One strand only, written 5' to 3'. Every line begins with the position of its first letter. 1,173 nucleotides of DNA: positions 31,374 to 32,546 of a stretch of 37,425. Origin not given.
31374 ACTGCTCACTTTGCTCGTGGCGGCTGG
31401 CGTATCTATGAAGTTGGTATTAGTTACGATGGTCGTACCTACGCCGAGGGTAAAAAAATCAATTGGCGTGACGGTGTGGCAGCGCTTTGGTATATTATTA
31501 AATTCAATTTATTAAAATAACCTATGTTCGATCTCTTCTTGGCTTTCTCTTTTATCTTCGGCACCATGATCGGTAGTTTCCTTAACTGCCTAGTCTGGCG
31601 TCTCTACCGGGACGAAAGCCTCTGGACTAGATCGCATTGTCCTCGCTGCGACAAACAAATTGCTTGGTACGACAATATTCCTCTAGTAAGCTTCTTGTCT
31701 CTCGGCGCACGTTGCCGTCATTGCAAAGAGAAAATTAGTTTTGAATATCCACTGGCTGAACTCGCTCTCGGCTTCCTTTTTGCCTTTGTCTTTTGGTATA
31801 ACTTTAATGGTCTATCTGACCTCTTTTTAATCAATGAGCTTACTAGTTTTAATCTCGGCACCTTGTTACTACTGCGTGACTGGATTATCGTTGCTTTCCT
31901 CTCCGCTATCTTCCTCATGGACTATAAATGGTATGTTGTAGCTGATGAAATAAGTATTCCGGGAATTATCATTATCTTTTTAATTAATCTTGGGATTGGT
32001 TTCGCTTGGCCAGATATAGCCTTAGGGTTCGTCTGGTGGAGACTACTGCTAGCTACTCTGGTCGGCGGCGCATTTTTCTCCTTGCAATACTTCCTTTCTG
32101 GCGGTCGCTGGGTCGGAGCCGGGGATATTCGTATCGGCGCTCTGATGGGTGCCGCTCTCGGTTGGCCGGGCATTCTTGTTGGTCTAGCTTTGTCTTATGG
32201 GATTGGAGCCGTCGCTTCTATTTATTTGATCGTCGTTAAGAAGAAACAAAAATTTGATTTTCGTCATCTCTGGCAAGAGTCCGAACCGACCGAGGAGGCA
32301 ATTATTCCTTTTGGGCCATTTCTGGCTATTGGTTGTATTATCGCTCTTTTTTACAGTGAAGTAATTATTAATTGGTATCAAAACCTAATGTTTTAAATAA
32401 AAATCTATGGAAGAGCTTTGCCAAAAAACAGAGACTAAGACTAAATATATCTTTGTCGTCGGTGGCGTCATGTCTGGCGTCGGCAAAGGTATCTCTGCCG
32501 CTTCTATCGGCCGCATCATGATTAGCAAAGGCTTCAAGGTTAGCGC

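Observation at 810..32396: Type IV pilus genes bracket a ~26 kb glycan locus (pilC-pilin-Wzy_C ... pilD)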

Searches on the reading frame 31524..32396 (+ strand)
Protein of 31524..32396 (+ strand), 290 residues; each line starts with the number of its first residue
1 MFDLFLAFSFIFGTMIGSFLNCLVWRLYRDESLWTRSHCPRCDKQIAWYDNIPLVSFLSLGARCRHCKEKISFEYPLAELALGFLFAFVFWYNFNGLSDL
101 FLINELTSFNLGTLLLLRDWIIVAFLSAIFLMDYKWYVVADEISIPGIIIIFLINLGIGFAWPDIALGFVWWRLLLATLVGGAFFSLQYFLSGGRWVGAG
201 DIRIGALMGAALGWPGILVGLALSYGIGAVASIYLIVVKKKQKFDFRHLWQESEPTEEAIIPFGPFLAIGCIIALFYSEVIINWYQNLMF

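Call 7: search_protein_families(library=pfam, proteins=[window:31524-32396:+])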
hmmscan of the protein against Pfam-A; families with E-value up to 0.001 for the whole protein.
window:31524-32396:+ (290 aa): 2 families
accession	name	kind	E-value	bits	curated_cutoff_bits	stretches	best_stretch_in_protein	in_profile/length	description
PF06750.18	A24_N_bact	-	2.2e-30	105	23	1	11-91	1-82/84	Bacterial Peptidase A24 N-terminal domain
PF01478.23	Peptidase_A24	-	1.7e-06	28.9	26.5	1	120-232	1-103/104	Type IV leader peptidase family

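Call 12: find_encoding_contigs(protein=window:31524-32396:+, flank=10000, max_places=10)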
Protein window:31524-32396:+ (290 aa): 5 contigs read that carry it; 3 places shown.
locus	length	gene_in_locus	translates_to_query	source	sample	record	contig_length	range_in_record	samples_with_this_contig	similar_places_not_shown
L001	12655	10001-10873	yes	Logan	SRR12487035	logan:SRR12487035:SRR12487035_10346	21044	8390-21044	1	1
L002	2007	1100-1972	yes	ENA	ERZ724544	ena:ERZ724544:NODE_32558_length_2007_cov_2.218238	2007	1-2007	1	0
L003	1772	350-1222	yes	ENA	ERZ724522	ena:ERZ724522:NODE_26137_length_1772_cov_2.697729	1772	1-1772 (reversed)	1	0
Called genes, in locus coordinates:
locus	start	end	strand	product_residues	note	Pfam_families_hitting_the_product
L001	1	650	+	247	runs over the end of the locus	PF03269:DUF268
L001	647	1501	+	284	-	PF01531:Glyco_transf_11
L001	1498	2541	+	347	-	PF00535:Glycos_transf_2, PF10111:Glyco_tranf_2_2, PF13641:Glyco_tranf_2_3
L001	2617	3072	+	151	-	PF00908:dTDP_sugar_isom, PF05523:FdtA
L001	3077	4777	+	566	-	PF01073:3Beta_HSD, PF01370:Epimerase, PF04321:RmlD_sub_bind, PF16363:GDP_Man_Dehyd, PF07993:NAD_binding_4, PF01370:Epimerase, PF04321:RmlD_sub_bind, PF02719:Polysacc_synt_2, +4 more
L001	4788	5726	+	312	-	-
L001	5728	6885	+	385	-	PF20706:GT4-conflict (faint), PF13439:Glyco_transf_4, PF13579:Glyco_trans_4_4, PF00534:Glycos_transf_1, PF13692:Glyco_trans_1_4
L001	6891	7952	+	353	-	PF01075:Glyco_transf_9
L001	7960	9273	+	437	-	-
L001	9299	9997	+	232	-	PF00535:Glycos_transf_2, PF13641:Glyco_tranf_2_3 (weak)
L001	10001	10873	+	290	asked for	PF06750:A24_N_bact, PF01478:Peptidase_A24 (weak)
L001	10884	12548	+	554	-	PF06418:CTP_synth_N, PF00117:GATase, PF07722:Peptidase_C26 (weak)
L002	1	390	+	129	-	?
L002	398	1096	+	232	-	PF00535:Glycos_transf_2, PF13641:Glyco_tranf_2_3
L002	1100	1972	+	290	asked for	PF06750:A24_N_bact, PF01478:Peptidase_A24 (weak)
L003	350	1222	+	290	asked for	PF06750:A24_N_bact, PF01478:Peptidase_A24 (weak)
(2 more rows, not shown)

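Call 13: search_protein_families(library=ncbifam, proteins=[window:31524-32396:+], max_evalue=0.01)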
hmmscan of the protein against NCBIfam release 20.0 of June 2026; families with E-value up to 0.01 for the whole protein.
window:31524-32396:+ (290 aa): 0 families

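Call 14: find_homologous_proteins(query=window:31524-32396:+, max_evalue=1e-20)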
Query window:31524-32396:+ (290 aa): 2822 proteins with E <= 1e-20 among 8000 candidates; the best 120 are listed.
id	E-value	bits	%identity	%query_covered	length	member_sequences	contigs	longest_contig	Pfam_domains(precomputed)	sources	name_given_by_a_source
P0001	1.0e-173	595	90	100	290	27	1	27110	PF01478.24,PF06750.19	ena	-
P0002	1.4e-135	470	70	100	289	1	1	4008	PF01478.24,PF06750.19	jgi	-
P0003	7.4e-135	467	70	100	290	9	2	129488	PF01478.24,PF06750.19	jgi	-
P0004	6.6e-133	461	67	100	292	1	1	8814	PF01478.24,PF06750.19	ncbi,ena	-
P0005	1.0e-132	460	69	100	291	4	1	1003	PF01478.24,PF06750.19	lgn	-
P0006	5.1e-112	392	57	100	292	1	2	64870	PF01478.24,PF06750.19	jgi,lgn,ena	jgi:prepilin signal peptidase PulO-like enzyme (type II secretory pathway)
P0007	2.1e-106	374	56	100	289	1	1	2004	PF01478.24,PF06750.19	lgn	-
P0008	6.2e-103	362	54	99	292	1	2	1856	PF01478.24,PF06750.19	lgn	-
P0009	8.7e-74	267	49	100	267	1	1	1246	PF01478.24,PF06750.19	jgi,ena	-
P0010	3.5e-73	265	48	100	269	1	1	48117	PF01478.24,PF06750.19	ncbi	-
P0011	4.2e-73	264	48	100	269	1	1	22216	PF01478.24,PF06750.19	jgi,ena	-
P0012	9.1e-73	263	46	94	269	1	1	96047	PF01478.24,PF06750.19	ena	-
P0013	5.3e-71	258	47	100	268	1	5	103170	PF01478.24,PF06750.19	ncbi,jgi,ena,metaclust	metaclust:\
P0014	1.7e-70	256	45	100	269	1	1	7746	PF01478.24,PF06750.19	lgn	-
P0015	2.3e-70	255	46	98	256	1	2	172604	PF01478.24,PF06750.19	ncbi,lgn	-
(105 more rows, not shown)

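Call 15: find_encoding_contigs(protein=P0003, flank=10000, max_places=4)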
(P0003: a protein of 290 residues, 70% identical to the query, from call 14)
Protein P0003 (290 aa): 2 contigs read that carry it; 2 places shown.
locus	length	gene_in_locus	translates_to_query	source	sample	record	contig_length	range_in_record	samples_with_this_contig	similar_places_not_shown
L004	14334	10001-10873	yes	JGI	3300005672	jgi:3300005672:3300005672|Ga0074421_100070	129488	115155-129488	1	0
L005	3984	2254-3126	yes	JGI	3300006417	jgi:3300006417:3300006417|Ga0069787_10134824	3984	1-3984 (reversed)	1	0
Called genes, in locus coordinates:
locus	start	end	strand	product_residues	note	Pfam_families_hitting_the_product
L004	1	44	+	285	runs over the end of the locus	-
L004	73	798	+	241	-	-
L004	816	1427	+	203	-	PF00702:Hydrolase, PF13419:HAD_2, PF13242:Hydrolase_like (faint)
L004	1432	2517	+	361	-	PF00483:NTP_transferase, PF12804:NTP_transf_3 (weak)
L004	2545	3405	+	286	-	PF03009:GDPD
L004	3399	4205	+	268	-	-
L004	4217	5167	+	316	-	-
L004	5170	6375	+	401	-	PF13439:Glyco_transf_4, PF00534:Glycos_transf_1, PF13692:Glyco_trans_1_4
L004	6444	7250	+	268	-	PF05050:Methyltransf_21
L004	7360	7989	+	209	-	-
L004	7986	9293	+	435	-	PF13231:PMT_2 (weak)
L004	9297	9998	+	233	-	PF00535:Glycos_transf_2, PF13641:Glyco_tranf_2_3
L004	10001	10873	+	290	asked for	PF06750:A24_N_bact, PF01478:Peptidase_A24 (weak)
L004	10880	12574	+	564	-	PF01656:CbiA (weak), PF06418:CTP_synth_N, PF00117:GATase, PF07722:Peptidase_C26 (weak)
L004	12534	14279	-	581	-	PF02463:SMC_N (faint), PF13166:AAA_13 (faint), PF13191:AAA_16 (faint), PF13476:AAA_23 (faint), PF00005:ABC_tran, PF12848:ABC_tran_Xtn, PF00005:ABC_tran, PF13304:AAA_21, +3 more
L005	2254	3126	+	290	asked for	PF06750:A24_N_bact, PF01478:Peptidase_A24 (weak)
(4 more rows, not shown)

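Call 16: find_encoding_contigs(protein=P0006, flank=10000, max_places=4)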
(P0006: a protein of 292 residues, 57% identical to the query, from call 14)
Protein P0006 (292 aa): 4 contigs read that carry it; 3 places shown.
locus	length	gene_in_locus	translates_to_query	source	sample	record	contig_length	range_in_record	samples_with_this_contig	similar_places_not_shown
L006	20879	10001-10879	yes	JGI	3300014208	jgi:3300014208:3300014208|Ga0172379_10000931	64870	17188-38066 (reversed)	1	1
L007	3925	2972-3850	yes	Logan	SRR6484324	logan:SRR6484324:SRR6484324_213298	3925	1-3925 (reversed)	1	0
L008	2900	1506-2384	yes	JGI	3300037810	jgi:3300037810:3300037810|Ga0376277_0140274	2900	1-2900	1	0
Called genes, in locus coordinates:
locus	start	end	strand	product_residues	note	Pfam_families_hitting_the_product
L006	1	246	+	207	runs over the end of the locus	-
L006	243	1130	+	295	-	PF01531:Glyco_transf_11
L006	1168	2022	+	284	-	PF00535:Glycos_transf_2, PF13641:Glyco_tranf_2_3 (weak)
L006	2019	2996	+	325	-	PF00106:adh_short (faint), PF01073:3Beta_HSD, PF01370:Epimerase, PF02719:Polysacc_synt_2, PF04321:RmlD_sub_bind, PF05368:NmrA, PF13460:NAD_binding_10, PF16363:GDP_Man_Dehyd, +1 more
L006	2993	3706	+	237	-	PF00483:NTP_transferase, PF12804:NTP_transf_3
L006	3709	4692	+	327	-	PF00288:GHMP_kinases_N, PF08544:GHMP_kinases_C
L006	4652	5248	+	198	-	PF13580:SIS_2, PF01380:SIS (weak)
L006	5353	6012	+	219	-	-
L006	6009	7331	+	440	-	-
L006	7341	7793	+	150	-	-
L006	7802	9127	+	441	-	-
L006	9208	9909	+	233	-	PF00535:Glycos_transf_2, PF10111:Glyco_tranf_2_2, PF13641:Glyco_tranf_2_3 (weak)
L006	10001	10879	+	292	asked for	PF06750:A24_N_bact, PF01478:Peptidase_A24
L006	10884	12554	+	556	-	PF01656:CbiA, PF06418:CTP_synth_N, PF00117:GATase, PF07722:Peptidase_C26 (weak)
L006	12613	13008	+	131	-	PF04480:DUF559, PF18741:MTES_1575 (weak)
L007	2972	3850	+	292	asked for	PF06750:A24_N_bact, PF01478:Peptidase_A24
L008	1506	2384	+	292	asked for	PF06750:A24_N_bact, PF01478:Peptidase_A24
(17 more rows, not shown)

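Call 17: find_encoding_contigs(protein=P0001, flank=10000, max_places=4)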
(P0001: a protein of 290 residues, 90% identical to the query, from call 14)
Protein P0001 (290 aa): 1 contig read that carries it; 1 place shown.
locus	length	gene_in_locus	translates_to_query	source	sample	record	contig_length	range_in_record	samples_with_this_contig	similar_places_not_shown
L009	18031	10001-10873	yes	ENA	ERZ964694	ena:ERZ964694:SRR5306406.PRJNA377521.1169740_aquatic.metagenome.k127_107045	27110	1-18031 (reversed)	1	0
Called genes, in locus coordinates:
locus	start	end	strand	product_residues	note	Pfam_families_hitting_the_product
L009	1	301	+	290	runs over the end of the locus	-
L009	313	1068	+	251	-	-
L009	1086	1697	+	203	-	PF00702:Hydrolase, PF13419:HAD_2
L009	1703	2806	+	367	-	PF00483:NTP_transferase, PF12804:NTP_transf_3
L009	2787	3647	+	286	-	PF03009:GDPD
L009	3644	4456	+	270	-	-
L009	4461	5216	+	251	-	PF05050:Methyltransf_21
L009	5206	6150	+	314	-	-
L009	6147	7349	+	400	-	PF13439:Glyco_transf_4, PF00534:Glycos_transf_1, PF13692:Glyco_trans_1_4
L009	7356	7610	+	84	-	-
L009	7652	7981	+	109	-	-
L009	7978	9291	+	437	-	PF13231:PMT_2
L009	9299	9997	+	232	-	PF00535:Glycos_transf_2, PF13641:Glyco_tranf_2_3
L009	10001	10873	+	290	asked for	PF06750:A24_N_bact, PF01478:Peptidase_A24 (weak)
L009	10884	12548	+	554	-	PF06418:CTP_synth_N, PF00117:GATase, PF07722:Peptidase_C26 (weak)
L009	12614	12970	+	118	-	PF05635:23S_rRNA_IVP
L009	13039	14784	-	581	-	PF02463:SMC_N (faint), PF13555:AAA_29 (faint), PF00005:ABC_tran, PF12848:ABC_tran_Xtn, PF00005:ABC_tran, PF13304:AAA_21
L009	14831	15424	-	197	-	-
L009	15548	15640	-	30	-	-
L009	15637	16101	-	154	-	-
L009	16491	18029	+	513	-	?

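Call 25: find_related_loci(query=A1, collection=genome_contigs, flank=10000)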
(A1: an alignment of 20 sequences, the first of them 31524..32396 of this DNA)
Query A1 (290 aa) in genome_contigs; peptide patterns used: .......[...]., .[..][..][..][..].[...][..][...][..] (x = any residue, [..] = any of these).
243 stretches matched a pattern; 224 encode a relative of the query (tblastn E <= 1e-3); the best 80 are kept; 80 distinct loci.
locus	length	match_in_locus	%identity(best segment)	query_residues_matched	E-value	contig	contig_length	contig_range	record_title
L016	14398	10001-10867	70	1-289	1e-131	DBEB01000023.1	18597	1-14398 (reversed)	MAG TPA_asm: Candidatus Falkowbacteria bacterium UBA917 UBA917_contig_502, whole genome shotgun sequence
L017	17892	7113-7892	50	5-290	2e-83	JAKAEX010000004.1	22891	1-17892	MAG: bacterium isolate WY1.bin50 NODE_3259_length_22891_cov_1.289185, whole genome shotgun sequence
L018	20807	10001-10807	48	1-290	5e-75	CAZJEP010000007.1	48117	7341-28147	MAG TPA_asm: uncultured Gammaproteobacteria bacterium isolate SRP278252_co1_838 genome assembly, contig: NODE_972_length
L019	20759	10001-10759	46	4-288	3e-74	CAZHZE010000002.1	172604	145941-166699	MAG TPA_asm: uncultured Gammaproteobacteria bacterium isolate SRP263991_co7_529 genome assembly, contig: NODE_27_length_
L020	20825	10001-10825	46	11-288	2e-73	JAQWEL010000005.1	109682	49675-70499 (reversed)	MAG: Patescibacteria group bacterium isolate STF2_74 NODE_233_length_109682_cov_4.849820_Sandtown_F2, whole genome shotg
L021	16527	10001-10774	44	10-288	1e-72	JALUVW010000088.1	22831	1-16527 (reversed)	MAG: Candidatus Falkowbacteria bacterium isolate 128-326_metabat2_scaf2bin.076 128-326_scaffold_474_c2, whole genome sho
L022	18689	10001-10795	43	1-285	2e-72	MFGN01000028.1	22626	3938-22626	MAG: Candidatus Falkowbacteria bacterium RIFOXYD12_FULL_34_57 rifoxyd3_full_scaffold_548, whole genome shotgun sequence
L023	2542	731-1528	43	7-289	8e-73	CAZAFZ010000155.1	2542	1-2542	MAG TPA_asm: uncultured Gammaproteobacteria bacterium isolate binchicken_co259_340 genome assembly, contig: NODE_71061_l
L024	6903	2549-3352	41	6-288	1e-71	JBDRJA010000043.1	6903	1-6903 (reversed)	MAG: Patescibacteria group bacterium isolate MEGAHIT-group-1.615 k141_4572694, whole genome shotgun sequence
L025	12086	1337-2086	45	10-285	4e-71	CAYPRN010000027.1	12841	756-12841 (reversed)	MAG TPA_asm: uncultured Gammaproteobacteria bacterium isolate SRP178699_co2_510 genome assembly, contig: NODE_4377_lengt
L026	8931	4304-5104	44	4-288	4e-71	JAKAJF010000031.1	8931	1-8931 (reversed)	MAG: bacterium isolate WY3.bin75 NODE_14926_length_8931_cov_1.255452, whole genome shotgun sequence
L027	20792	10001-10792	44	1-289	5e-71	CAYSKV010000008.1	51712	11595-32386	MAG TPA_asm: uncultured Gammaproteobacteria bacterium isolate binchicken_co154_6 genome assembly, contig: NODE_715_lengt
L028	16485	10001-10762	45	8-289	2e-70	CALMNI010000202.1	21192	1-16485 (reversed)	MAG TPA_asm: uncultured bacterium isolate SRR5676451_bin.83_CONCOCT_v1.1_MAG genome assembly, contig: ERZ724545.587, who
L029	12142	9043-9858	39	1-290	8e-70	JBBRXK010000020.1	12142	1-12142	MAG: Patescibacteria group bacterium isolate La4_metabat2.191 La4_metabat2.191_K_927200_L_12142_cov_9.0000, whole genome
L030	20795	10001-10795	41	4-289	6e-70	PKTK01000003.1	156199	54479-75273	MAG: Candidatus Parcubacteria bacterium isolate BM705 sc_146, whole genome shotgun sequence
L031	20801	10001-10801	41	1-285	2e-69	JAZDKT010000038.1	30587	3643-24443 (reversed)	MAG: Candidatus Falkowbacteria bacterium isolate MEGAHIT-group-0.550 k141_16172653, whole genome shotgun sequence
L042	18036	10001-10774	45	7-288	4e-72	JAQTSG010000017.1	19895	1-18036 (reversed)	MAG: Patescibacteria group bacterium isolate STB_181 NODE_6159_length_19895_cov_3.018363_Sandtown_B, whole genome shotgu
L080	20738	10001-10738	41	1-285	1e-61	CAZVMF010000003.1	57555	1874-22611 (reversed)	MAG TPA_asm: uncultured Gammaproteobacteria bacterium isolate SRP278252_co2_59 genome assembly, contig: NODE_884_length_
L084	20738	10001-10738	42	5-289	5e-61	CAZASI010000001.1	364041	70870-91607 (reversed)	MAG TPA_asm: uncultured Gammaproteobacteria bacterium isolate SRP286056_co1_188 genome assembly, contig: NODE_5_length_3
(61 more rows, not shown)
